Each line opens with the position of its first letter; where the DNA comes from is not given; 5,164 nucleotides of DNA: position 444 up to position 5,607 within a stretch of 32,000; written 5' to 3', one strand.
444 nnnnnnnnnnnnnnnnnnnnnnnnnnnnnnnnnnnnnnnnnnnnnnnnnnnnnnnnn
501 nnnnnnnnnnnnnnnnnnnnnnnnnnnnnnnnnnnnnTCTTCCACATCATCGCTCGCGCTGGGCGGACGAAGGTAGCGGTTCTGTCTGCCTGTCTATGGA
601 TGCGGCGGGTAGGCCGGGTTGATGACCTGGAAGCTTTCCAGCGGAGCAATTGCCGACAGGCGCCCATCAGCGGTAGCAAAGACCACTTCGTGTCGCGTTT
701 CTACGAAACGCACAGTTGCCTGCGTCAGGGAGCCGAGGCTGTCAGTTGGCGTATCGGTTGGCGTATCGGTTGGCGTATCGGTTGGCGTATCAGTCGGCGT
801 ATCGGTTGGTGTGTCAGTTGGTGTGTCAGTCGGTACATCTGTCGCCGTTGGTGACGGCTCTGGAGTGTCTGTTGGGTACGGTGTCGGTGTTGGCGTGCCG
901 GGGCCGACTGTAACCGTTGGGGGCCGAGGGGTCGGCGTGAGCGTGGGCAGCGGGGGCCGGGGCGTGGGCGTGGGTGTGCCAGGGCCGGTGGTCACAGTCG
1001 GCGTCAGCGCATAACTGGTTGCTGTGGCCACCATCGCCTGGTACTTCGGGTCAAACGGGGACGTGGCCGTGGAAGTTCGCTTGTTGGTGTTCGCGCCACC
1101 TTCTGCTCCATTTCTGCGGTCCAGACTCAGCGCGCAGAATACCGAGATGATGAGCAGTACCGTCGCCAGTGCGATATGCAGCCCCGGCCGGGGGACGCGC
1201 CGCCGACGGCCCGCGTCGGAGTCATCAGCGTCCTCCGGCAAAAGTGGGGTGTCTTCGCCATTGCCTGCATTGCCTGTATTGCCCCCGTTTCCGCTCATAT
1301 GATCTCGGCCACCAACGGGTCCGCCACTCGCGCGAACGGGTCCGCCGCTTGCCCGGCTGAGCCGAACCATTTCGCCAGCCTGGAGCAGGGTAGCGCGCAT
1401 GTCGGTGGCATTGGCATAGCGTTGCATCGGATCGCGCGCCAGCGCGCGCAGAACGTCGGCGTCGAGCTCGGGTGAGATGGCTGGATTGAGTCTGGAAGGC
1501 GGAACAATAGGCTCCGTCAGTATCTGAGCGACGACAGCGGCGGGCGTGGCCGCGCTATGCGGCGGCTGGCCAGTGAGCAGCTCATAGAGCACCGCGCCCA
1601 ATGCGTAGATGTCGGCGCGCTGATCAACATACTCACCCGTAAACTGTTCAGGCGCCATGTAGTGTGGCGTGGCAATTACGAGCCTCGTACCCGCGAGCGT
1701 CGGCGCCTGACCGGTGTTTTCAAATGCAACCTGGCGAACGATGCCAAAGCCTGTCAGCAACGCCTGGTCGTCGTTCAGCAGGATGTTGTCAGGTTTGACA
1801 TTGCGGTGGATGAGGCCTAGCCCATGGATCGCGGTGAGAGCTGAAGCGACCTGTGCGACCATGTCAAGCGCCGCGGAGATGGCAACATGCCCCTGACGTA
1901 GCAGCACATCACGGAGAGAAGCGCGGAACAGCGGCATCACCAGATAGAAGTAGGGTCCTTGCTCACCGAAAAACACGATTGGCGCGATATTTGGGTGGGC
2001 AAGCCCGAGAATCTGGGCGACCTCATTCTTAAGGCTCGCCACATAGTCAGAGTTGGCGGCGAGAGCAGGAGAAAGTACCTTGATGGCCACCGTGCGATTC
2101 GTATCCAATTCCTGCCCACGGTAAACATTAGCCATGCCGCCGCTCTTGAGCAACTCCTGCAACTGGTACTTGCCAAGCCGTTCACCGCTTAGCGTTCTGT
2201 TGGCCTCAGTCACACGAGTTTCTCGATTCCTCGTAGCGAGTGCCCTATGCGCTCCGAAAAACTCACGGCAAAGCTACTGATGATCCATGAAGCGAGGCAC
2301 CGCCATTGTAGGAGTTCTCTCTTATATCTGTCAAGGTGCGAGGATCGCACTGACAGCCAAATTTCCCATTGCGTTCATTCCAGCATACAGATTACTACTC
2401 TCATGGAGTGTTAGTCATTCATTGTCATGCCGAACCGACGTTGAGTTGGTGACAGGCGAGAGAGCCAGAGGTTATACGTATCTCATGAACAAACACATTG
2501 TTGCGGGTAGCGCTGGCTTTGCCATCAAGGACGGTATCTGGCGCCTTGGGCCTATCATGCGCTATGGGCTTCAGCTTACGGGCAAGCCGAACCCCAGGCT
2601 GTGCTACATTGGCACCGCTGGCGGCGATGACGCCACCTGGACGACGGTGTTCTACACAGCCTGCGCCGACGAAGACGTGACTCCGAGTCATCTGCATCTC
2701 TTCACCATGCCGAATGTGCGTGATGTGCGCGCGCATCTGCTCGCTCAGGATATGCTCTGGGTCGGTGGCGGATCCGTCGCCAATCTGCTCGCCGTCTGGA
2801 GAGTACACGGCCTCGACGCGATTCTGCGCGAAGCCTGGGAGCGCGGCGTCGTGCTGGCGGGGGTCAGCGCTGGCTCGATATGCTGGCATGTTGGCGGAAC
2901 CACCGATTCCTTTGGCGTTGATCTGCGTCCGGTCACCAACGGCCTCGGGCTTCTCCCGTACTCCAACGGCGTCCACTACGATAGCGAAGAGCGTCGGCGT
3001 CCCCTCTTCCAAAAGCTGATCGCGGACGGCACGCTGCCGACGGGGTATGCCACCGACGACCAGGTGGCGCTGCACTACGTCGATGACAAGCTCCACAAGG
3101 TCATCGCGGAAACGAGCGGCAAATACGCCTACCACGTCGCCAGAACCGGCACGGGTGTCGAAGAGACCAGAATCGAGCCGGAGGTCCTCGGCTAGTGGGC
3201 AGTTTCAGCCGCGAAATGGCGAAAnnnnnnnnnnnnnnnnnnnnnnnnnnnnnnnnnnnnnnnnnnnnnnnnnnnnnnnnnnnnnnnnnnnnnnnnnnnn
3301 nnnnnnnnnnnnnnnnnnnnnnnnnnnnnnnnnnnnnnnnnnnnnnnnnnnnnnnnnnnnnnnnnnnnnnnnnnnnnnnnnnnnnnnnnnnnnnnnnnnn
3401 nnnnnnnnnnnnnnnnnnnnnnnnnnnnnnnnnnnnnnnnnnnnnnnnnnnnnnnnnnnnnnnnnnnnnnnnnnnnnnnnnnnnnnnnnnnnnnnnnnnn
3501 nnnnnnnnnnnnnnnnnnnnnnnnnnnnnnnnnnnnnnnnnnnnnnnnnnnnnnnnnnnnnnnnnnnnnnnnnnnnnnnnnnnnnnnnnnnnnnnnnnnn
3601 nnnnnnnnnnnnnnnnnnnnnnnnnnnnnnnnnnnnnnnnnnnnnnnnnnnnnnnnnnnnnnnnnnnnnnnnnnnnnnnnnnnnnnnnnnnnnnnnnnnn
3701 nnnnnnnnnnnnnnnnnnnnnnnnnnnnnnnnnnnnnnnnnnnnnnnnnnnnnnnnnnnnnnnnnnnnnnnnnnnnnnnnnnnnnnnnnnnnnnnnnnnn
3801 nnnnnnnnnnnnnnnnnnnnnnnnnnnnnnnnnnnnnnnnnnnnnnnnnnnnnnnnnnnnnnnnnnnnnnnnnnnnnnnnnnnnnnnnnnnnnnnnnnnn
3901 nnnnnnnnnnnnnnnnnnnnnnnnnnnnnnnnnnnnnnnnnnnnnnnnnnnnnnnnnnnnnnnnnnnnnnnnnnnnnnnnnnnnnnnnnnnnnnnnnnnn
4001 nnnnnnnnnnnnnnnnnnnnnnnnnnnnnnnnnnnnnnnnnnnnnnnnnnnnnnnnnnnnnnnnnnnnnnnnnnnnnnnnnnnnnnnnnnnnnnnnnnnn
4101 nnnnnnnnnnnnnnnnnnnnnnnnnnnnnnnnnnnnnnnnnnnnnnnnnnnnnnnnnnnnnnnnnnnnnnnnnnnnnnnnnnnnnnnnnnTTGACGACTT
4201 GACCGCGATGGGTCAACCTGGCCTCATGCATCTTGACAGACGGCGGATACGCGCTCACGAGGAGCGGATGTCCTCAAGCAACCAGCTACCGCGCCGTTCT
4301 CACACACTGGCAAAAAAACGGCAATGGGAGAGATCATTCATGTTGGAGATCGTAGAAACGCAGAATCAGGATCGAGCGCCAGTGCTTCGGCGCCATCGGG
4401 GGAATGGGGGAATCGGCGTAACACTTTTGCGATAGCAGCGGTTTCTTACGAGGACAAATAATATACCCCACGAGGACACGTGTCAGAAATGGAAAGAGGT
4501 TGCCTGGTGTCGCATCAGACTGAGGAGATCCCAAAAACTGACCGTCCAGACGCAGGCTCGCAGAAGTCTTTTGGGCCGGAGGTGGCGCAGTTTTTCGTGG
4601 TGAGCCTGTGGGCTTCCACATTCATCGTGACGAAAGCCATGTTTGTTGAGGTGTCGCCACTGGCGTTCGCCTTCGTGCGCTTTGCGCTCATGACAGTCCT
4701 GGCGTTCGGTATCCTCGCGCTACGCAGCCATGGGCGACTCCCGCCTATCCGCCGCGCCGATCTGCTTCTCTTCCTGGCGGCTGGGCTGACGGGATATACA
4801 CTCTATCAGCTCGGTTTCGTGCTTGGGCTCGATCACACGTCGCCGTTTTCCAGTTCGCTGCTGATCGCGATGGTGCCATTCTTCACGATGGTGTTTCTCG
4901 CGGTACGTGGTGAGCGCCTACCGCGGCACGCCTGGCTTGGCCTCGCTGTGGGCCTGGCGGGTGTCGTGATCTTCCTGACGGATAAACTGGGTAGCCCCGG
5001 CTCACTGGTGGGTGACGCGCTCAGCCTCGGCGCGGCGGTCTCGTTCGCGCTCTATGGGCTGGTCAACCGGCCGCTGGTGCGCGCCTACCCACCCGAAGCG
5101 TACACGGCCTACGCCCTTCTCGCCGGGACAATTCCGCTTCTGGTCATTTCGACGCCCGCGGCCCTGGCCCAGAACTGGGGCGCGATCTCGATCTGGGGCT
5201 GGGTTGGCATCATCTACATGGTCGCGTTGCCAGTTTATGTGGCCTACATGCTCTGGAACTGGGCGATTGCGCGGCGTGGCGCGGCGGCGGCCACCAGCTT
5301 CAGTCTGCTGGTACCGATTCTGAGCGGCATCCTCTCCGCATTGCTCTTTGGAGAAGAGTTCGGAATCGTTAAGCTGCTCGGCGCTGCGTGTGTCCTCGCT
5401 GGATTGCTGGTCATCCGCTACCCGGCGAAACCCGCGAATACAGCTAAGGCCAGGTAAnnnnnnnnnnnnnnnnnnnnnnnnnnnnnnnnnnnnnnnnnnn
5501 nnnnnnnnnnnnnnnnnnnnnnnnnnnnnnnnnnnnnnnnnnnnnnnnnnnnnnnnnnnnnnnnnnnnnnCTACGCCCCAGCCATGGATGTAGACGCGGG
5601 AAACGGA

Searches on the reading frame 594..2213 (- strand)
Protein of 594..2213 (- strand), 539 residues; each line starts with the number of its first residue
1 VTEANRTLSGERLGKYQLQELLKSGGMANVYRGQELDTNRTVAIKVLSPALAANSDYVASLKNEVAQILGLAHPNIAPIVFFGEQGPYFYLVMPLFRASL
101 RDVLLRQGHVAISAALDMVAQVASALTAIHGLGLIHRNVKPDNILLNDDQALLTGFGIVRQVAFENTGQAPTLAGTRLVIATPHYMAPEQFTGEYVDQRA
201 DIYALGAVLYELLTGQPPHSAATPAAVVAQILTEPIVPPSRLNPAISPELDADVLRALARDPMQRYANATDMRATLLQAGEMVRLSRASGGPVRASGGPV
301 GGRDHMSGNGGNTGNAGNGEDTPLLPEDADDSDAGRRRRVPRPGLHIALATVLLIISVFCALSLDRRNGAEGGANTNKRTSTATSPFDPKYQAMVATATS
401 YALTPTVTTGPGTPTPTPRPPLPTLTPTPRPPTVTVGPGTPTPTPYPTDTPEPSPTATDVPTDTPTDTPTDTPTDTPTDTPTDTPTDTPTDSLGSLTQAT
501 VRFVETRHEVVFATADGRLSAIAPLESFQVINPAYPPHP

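Call 98: search_protein_families(library=pfam, proteins=[window:594-2213:-], max_evalue=0.001)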
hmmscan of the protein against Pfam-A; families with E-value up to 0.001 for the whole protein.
window:594-2213:- (539 aa): 2 families
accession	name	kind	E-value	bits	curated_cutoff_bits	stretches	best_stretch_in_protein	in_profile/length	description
PF00069.31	Pkinase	-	5.8e-37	127.9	31.7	1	16-267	1-253/263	Protein kinase domain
PF07714.23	PK_Tyr_Ser-Thr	-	5.8e-25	88.5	23.1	1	17-238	2-224/258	Protein tyrosine and serine/threonine kinase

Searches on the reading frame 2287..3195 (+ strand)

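Call 98: search_protein_families(library=pfam, proteins=[window:2287-3195:+], max_evalue=0.001)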
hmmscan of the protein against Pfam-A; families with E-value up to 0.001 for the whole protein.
window:2287-3195:+ (302 aa): 1 family
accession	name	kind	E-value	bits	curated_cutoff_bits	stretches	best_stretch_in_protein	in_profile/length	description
PF03575.23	Peptidase_S51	-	1e-33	117.2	23.9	1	95-271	23-205/206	Peptidase family S51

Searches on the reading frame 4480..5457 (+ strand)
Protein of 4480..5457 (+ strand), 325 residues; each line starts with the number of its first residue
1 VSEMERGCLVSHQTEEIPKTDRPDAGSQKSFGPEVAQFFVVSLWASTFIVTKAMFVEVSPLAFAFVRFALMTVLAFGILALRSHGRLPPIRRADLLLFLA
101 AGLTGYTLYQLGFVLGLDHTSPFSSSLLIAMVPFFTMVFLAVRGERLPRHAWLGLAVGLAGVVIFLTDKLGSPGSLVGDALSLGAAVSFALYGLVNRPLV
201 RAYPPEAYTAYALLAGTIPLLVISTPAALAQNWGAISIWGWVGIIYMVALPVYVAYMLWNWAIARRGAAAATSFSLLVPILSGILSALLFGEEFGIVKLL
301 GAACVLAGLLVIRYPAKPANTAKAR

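Call 98: search_protein_families(library=pfam, proteins=[window:4480-5457:+], max_evalue=0.001)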
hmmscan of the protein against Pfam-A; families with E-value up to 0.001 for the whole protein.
window:4480-5457:+ (325 aa): 1 family
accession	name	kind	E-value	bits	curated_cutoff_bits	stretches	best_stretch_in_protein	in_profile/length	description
PF00892.27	EamA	-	3.8e-37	128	28.2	2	178-313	3-134/135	EamA-like transporter family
